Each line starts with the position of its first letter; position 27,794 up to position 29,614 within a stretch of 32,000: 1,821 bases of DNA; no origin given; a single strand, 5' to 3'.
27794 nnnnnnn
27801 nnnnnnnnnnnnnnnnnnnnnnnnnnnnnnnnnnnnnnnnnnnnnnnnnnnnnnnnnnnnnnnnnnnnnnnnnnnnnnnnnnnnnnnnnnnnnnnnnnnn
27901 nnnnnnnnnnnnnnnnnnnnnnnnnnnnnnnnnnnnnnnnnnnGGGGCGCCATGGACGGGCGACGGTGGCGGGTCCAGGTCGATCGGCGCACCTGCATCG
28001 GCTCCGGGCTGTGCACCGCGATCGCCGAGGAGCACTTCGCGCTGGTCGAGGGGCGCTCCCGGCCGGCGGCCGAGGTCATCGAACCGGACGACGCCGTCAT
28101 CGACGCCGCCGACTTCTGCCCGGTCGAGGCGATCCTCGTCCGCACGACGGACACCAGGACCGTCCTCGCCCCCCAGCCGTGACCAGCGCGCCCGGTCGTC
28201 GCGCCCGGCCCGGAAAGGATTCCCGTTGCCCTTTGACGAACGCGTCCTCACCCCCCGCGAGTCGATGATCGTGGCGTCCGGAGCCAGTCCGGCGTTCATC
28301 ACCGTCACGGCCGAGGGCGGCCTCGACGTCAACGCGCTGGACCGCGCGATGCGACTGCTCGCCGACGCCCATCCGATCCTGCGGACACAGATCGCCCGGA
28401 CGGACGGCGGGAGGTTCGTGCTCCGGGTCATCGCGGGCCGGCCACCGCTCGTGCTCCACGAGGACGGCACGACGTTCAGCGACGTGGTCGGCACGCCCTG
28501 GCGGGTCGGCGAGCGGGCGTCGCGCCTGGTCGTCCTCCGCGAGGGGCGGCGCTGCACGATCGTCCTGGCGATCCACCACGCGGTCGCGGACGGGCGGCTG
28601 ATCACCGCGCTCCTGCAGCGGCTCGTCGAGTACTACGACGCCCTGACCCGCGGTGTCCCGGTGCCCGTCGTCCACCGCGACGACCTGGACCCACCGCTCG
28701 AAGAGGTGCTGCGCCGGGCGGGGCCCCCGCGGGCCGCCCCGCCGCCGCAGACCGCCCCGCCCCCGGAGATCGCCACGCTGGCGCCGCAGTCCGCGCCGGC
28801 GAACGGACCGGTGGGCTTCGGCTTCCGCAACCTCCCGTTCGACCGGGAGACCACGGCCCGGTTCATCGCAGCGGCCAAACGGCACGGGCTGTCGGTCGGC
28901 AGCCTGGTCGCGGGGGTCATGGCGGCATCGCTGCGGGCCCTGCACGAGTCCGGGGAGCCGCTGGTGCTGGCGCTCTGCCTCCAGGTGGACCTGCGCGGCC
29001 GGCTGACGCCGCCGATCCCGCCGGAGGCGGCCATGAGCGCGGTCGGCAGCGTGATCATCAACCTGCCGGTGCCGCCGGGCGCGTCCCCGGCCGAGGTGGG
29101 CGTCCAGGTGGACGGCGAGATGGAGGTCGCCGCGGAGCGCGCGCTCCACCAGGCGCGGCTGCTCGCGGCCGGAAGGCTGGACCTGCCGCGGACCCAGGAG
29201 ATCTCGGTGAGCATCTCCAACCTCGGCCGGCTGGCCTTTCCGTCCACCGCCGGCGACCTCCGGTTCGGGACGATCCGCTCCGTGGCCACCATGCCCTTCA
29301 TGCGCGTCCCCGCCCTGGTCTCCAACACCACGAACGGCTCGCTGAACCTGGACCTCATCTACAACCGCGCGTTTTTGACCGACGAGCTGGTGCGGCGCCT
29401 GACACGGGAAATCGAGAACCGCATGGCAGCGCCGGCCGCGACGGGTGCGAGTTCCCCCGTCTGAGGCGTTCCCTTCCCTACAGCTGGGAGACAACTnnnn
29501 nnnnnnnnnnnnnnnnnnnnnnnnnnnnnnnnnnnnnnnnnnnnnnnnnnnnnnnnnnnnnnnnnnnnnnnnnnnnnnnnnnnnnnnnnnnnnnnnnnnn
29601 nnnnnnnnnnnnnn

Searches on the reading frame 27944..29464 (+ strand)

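Call 14: search_protein_families(library=pfam, proteins=[window:28097-29464:+], max_evalue=0.001)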
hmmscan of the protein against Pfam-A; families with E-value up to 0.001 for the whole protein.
window:28097-29464:+ (455 aa): 2 families
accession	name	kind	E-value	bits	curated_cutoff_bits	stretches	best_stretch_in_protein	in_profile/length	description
PF16911.10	PapA_C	-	3e-28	99.1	30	1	239-414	3-181/203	Phthiocerol/phthiodiolone dimycocerosyl transferase C-terminus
PF00668.25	Condensation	-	1.3e-08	34.5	30.6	0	69-112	32-75/456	Condensation domain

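Call 43: search_protein_families(library=ncbifam, proteins=[window:28097-29464:+], max_evalue=0.00001)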
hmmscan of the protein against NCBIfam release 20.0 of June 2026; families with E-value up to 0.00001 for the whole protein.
window:28097-29464:+ (455 aa): 3 families
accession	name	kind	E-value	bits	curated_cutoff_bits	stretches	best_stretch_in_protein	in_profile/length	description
NF006787.0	PRK09294.1-1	subfamily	7.1e-47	160.2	396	1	48-446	7-417/420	acyltransferase PapA5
NF006788.0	PRK09294.1-2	equivalog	6.5e-10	38.4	539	1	68-195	26-159/422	phthiocerol/phthiodiolone dimycocerosyl transferase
NF006790.0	PRK09294.1-4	equivalog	4.9e-09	35.5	716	1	66-317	22-281/418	phthiocerol/phthiodiolone dimycocerosyl transferase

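Call 79: search_protein_families(library=pfam, proteins=[window:27944-29464:+], max_evalue=1)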
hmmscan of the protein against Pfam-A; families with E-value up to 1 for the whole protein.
window:27944-29464:+ (506 aa): 3 families
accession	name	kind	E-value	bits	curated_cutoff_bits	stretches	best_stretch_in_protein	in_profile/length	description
PF16911.10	PapA_C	-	3.7e-28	98.8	30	1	290-465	3-181/203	Phthiocerol/phthiodiolone dimycocerosyl transferase C-terminus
PF00668.25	Condensation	-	1.8e-08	34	30.6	2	120-163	32-75/456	Condensation domain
PF03007.21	WS_DGAT_cat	-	0.13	12.4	23.6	1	200-232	125-157/263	Wax ester synthase/diacylglycerol acyltransferase catalytic domain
